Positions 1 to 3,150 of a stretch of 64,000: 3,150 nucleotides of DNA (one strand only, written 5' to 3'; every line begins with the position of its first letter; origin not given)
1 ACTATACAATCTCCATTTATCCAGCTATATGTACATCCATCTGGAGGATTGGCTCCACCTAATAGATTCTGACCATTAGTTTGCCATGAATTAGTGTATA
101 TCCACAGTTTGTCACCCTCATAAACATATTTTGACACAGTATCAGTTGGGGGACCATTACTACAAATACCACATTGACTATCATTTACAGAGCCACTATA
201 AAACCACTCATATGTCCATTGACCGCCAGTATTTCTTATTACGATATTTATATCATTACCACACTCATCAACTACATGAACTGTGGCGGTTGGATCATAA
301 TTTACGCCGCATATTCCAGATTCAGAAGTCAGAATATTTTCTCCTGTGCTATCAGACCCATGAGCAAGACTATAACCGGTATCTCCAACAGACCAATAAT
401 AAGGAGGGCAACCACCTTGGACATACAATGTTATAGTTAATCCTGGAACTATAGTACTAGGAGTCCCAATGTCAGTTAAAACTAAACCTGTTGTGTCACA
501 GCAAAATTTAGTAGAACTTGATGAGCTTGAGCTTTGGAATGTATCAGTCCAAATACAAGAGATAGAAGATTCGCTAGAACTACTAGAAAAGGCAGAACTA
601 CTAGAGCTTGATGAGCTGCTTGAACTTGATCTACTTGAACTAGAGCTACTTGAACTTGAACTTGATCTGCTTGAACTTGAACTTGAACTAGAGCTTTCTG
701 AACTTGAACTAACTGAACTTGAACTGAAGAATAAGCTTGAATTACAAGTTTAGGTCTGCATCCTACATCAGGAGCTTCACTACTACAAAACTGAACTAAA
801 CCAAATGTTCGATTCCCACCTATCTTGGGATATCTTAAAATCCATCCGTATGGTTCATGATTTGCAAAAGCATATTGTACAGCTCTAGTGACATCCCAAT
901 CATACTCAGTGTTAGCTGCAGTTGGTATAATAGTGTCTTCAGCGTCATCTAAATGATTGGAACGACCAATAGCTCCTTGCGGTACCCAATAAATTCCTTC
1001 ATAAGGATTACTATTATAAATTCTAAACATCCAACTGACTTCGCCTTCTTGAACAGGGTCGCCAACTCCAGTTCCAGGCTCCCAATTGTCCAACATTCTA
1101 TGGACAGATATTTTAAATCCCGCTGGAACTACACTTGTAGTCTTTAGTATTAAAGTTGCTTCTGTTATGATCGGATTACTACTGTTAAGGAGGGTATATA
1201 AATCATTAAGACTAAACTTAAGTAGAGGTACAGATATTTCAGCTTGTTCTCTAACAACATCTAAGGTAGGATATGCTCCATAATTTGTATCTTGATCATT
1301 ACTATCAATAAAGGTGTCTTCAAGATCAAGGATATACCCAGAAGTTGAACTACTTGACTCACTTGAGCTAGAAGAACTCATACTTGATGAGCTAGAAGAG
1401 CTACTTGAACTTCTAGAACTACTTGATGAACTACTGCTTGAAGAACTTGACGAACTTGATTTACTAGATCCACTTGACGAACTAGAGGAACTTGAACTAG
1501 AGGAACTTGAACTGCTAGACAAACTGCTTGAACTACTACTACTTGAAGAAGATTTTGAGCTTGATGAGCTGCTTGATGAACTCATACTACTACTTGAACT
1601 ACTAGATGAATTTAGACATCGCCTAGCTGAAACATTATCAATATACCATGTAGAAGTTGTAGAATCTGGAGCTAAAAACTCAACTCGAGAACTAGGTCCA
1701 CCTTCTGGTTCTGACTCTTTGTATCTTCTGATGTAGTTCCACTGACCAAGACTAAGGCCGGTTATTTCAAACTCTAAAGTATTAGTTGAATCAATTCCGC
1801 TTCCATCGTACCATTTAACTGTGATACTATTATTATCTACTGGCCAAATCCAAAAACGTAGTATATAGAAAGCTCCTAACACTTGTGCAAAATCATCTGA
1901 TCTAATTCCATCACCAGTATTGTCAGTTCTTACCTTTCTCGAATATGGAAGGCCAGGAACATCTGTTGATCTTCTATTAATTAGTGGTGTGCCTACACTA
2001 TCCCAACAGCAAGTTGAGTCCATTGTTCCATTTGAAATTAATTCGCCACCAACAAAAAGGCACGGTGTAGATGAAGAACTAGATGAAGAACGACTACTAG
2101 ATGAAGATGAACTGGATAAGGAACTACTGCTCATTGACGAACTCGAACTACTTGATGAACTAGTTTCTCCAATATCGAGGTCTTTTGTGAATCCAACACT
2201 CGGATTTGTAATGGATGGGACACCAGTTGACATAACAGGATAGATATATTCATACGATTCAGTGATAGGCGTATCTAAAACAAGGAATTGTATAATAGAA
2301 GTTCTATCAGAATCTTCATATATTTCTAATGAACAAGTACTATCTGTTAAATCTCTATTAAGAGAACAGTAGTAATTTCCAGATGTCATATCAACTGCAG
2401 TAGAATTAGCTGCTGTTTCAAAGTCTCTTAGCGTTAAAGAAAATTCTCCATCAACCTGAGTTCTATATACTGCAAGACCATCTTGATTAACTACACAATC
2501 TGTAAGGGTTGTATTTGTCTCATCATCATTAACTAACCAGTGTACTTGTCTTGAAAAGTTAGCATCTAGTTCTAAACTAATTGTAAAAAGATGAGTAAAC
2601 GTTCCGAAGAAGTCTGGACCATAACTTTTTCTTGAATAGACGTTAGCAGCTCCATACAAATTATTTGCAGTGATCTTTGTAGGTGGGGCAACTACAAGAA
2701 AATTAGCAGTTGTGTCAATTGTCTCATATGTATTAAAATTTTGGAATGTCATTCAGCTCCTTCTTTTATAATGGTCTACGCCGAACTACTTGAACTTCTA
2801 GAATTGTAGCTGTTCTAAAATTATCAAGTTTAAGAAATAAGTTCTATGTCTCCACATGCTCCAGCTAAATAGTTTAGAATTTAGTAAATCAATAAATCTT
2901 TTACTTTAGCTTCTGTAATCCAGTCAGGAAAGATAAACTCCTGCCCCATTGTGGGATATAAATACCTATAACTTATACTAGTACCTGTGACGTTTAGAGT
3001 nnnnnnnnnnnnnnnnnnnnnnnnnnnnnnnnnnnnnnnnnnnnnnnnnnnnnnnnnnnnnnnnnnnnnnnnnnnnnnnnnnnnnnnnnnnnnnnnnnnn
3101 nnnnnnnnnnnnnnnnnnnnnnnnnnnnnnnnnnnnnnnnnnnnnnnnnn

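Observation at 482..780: Frame discontinuity in the tail-fibre gene: the Ser-repeat is read as VQVQ..., while a -1 frame continues as poly-Ser plus a Cys-rich C-terminal domain to the window edge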

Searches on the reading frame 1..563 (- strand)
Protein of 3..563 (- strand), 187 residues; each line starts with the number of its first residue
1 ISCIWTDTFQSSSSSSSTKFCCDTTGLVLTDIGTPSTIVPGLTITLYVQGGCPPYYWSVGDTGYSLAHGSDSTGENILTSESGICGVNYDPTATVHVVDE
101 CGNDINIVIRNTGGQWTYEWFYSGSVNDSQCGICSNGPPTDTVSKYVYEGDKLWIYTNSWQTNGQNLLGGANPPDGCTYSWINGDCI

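Call 11: find_related_loci(query=window:3-563:-, collection=viral_contigs, flank=6000)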
Query seq(187 aa) (187 aa) in viral_contigs; peptide patterns used: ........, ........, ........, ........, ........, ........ (x = any residue, [..] = any of these).
6 stretches matched a pattern, but none encodes a relative of the query by tblastn (E <= 1e-3).

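Call 18: search_protein_families(library=ncbifam, proteins=[window:1-563:-], max_evalue=1)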
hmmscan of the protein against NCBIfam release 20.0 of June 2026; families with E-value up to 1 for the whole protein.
window:1-563:- (187 aa): 0 families
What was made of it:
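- Tried and rejected: I recalled it as resembling the pre-break module, but it did not hit (call 18).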

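Call 24: search_protein_representatives(protein=window:1-563:-)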
Query: 187 residues. Proteins with E-value up to 0.001 (for the whole library): 405; up to 1e-10: 100; up to 1e-30: 0. The best 150 are listed.
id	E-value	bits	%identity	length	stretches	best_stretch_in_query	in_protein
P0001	3.9e-25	104.9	49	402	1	21-157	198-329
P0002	3.3e-22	95.3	44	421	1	24-156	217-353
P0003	7.5e-21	90.9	50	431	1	21-133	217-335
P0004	1.7e-20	89.7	38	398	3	14-158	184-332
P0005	2.9e-20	89.0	44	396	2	25-149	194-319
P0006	5.7e-20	88.0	46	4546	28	68-107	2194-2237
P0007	8.2e-20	87.5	37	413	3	33-122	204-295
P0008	1.2e-19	87.0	48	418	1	21-119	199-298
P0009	1.4e-19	86.7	46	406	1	21-119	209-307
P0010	1.5e-19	86.7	48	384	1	21-117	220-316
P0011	2.1e-19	86.2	45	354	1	26-141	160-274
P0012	2.3e-19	86.1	34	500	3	32-164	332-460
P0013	2.9e-19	85.7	49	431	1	20-134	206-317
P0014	7.3e-19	84.4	43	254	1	13-118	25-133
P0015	1.5e-18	83.4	31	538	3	28-137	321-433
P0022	2.4e-17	79.4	34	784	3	18-144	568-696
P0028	7.3e-17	77.9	41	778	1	14-156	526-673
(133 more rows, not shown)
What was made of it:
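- On Unnamed C-terminal '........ ... CGVxYD ... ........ ... YxWxC' module family: Call 24: best E 3.9e-25.
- The C-terminal module belongs to a large family (call 24).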

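Call 28: search_protein_families(library=pfam, proteins=[P0001, P0002, P0003, P0004, P0012, P0022, P0028, P0006], max_evalue=0.01)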
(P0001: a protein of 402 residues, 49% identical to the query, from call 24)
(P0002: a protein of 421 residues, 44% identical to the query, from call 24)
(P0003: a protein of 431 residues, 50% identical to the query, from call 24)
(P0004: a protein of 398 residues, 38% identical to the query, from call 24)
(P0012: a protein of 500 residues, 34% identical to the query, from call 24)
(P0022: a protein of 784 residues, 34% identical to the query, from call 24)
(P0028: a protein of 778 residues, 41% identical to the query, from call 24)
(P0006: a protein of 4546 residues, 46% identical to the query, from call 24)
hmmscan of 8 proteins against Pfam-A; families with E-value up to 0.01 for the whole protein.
P0001 (402 aa): 0 families

P0002 (421 aa): 0 families

P0003 (431 aa): 0 families

P0004 (398 aa): 1 family
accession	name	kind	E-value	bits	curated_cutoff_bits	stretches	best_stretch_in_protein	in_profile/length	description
PF22352.2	K319L-like_PKD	-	0.0083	16.5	27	0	139-187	31-75/84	K319L-like, PKD domain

P0012 (500 aa): 1 family
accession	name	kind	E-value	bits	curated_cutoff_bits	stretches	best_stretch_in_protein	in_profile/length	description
PF13573.12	SprB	-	0.00029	20.9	28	0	30-50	16-36/37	SprB repeat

P0022 (784 aa): 3 families
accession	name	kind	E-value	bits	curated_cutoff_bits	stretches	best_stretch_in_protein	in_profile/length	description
PF13488.11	Gly-zipper_Omp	-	2.1e-05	24.8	25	1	4-39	2-38/46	Glycine zipper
PF13441.11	Gly-zipper_YMGG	-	0.00095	19.3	28.9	1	4-38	6-41/45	YMGG-like Gly-zipper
PF13573.12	SprB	-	0.0016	18.5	28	0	492-514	15-37/37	SprB repeat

P0028 (778 aa): 0 families

P0006 (4546 aa): 7 families
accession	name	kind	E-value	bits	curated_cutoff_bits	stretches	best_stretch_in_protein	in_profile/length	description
PF23237.1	HYR_4C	-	3.6e-48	162.1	27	2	364-435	8-73/73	HYR-like domain with 4 cysteines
PF20251.4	Big_14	-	3.5e-38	130.2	27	0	845-879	19-53/104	Bacterial Ig-like domain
PF13385.13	Laminin_G_3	-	1.1e-27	97.5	27.6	1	3664-3819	1-150/151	Concanavalin A-like lectin/glucanases superfamily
PF02494.22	HYR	-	5.1e-16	59.2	21.7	0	2937-3015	2-81/81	HYR domain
PF18962.6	Por_Secre_tail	-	1e-05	26.2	27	1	4474-4544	7-75/75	Secretion system C-terminal sorting domain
PF02210.31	Laminin_G_2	-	0.0034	18.3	22.9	0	3708-3807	17-121/126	Laminin G domain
PF16403.11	Bact_surface_Ig-like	-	0.0039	17.6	27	0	2977-3015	34-71/71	Bacterial surface protein, Ig-like domain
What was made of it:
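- Closest known: Modular phage fibre or adhesin proteins with carbohydrate-binding and Ig-like modules. Same: Homologues give sub-threshold SprB and PKD Pfam hits (call 28).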

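Call 46: search_solved_structures(query=A1, max_evalue=1)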
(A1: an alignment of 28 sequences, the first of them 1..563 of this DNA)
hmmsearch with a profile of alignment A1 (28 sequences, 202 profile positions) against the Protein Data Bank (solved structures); distinct sequences matched with E-value up to 1: 2.
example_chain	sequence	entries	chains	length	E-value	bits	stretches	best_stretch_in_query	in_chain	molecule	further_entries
6cjz_A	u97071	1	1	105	0.85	12.9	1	17-58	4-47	Amoebiasin-1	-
5swk_C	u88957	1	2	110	0.94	12.8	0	17-58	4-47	De novo protein based on the inhibitor Amoebiasin-1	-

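Call 56: predict_structure(alignment_id=A1)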
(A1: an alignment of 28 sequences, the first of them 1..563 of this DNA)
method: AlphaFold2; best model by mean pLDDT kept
length: 187 residues; sequences in the alignment: 28
mean_pLDDT: 72.0   pTM: 0.63
mean pLDDT of the five models: 72.0, 71.1, 70.6, 70.6, 69.5
residues with pLDDT >= 90: 63; 70-90: 34; 50-70: 54; < 50: 36
segments of 3 or more residues with pLDDT < 50: 1-7, 130-136, 164-181
pLDDT, mean of each block of 10 residues (from residue 1): 46 56 75 83 94 94 94 94 90 94 92 70 58 48 66 66 47 45 50
secondary structure, 60 per line:
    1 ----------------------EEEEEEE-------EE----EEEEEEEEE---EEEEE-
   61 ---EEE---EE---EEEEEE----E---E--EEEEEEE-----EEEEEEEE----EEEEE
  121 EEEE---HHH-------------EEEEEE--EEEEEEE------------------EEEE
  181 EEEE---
elements in order: E23-29 E43-51 E55-59 E64-66 E75-80 E92-98 E104-111 E116-124 E144-149 E152-158 E177-184
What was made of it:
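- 3..563 (-): C-terminal module in the -1 frame (187 codons, running off the window edge). It is an Ig-like beta-sandwich (about residues 30-115, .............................) followed by a Cys-rich tail that reaches the family's terminal Y.W..C motif (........) at the window edge. Call 56: AF2 core pLDDT above 90.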

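Call 59: fold_search(model_id=the predicted structure, library=pdb)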
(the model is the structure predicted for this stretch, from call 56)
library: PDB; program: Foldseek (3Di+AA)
matches with E <= 10: 1613; with E <= 0.001: 1
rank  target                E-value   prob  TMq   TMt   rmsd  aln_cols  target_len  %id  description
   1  4aq1_C                6.0e-04  0.99  0.31  0.11  16.9       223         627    8  Structure of the SbsB S-layer protein of Geobacillus stearothermophilus PV72p2 in complex with nanobody KB6 (released 2012-06-13)
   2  1ors_B                1.3e-03  0.98  0.31  0.28  13.4       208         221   13  X-ray structure of the KvAP potassium channel voltage sensor in complex with an Fab (released 2003-05-06)
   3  9lbz_q                1.6e-03  1.00  0.28  0.27   7.4       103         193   18  unique-vertex of mature phage N4 (released 2025-04-16)
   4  8jio_C                1.7e-03  0.96  0.29  0.25  14.1       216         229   11  XBB spike protein (S) in complex with monoclonal antibody 6I18 (released 2024-05-29)
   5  4im8                  1.7e-03  0.91  0.25  0.24  16.8       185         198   12  low resolution crystal structure of mouse RAGE (released 2013-08-14)
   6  6ii4_F                1.9e-03  0.99  0.33  0.30  13.3       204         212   11  Crystal structure of H7 hemagglutinin from A/Anhui/1/2013 in complex with a human neutralizing antibody L4A-14 (released 2018-10-24)
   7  5ock_H                1.9e-03  0.99  0.33  0.29  13.7       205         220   13  Crystal structure of ACPA E4 in complex with CEP1 (released 2018-07-04)
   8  4m03                  2.7e-03  1.00  0.29  0.32   4.2        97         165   20  C-terminal fragment(residues 576-751) of binding region of SraP (released 2014-06-18)
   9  6pis_H                2.7e-03  0.94  0.29  0.26  13.8       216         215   12  Mouse two pore domain K+ channel TRAAK (K2P4.1) - Fab complex structure (released 2019-12-25)
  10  1kcs_H                2.8e-03  0.97  0.33  0.29  13.7       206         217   12  CRYSTAL STRUCTURE OF ANTIBODY PC282 IN COMPLEX WITH PS1 PEPTIDE (released 2002-05-11)
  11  3hfm_H                3.2e-03  0.96  0.32  0.29  13.8       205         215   13  STRUCTURE OF AN ANTIBODY-ANTIGEN COMPLEX. CRYSTAL STRUCTURE OF THE HY/HEL-10 FAB-LYSOZYME COMPLEX (released 1989-07-12)
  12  4yzf_E                3.2e-03  0.90  0.27  0.24  14.6       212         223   11  Crystal structure of the anion exchanger domain of human erythrocyte Band 3 (released 2015-11-04)
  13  1xgr_B                3.3e-03  0.97  0.32  0.30  13.6       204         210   15  Structure for antibody HyHEL-63 Y33I mutant complexed with hen egg lysozyme (released 2005-09-06)
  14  3g5y_B                3.3e-03  0.97  0.32  0.30  12.9       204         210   12  Antibodies Specifically Targeting a Locally Misfolded Region of Tumor Associated EGFR (released 2010-02-09)
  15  1kcu_H                3.5e-03  0.96  0.32  0.28  13.8       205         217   12  CRYSTAL STRUCTURE OF ANTIBODY PC287 (released 2002-05-11)
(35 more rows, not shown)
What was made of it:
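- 3..563 (-): Call 59: Ig-like structural matches.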

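Call 71: search_protein_families(library=pfam, proteins=[window:1-563:-], max_evalue=10)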
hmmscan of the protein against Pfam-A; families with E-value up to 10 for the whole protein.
window:1-563:- (187 aa): 1 family
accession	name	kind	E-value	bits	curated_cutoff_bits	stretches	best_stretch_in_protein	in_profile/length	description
PF17214.9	KH_TffA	-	0.38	11.2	22.6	1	135-161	13-39/68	Transcription termination factor FttA, KH domain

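Call 83: search_protein_families(library=phrogs, proteins=[P0022, P0028], max_evalue=0.001)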
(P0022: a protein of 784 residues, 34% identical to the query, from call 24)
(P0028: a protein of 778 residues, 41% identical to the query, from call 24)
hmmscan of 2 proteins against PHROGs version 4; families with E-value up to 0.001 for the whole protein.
P0022 (784 aa): 4 families
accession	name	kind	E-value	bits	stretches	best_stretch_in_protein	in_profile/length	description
phrog_1101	-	tail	5.4e-43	148.1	1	55-374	33-343/1405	tail protein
phrog_4271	-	tail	6.1e-31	108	1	9-251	7-216/1309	tail protein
phrog_6284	-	tail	2.4e-17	63.1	2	260-384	160-289/1280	tail protein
phrog_21247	-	tail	1e-10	41.8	1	260-359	159-262/508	tail protein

P0028 (778 aa): 2 families
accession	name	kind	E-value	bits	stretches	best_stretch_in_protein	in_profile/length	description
phrog_4271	-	tail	5.1e-82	277.2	2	1-220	1-211/1309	tail protein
phrog_1101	-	tail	4e-25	88.9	1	41-201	23-190/1405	tail protein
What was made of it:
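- Closest known: Modular phage fibre or adhesin proteins with carbohydrate-binding and Ig-like modules. Same: Some homologues carry it on proteins with phage tail PHROGs (call 83).
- Some members carry phage tail PHROGs at the N-terminus (call 83).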

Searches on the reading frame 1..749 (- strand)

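Call 7: search_protein_families(library=pfam, proteins=[window:1-749:-], max_evalue=1)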
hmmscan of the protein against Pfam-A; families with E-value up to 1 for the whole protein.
window:1-749:- (249 aa): 0 families

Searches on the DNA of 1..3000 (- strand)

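Call 6: search_dna_similar(query=window:1-3000:-, collection=phages, mode=near)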
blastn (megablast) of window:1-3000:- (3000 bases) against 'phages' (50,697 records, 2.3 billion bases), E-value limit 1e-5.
No match.
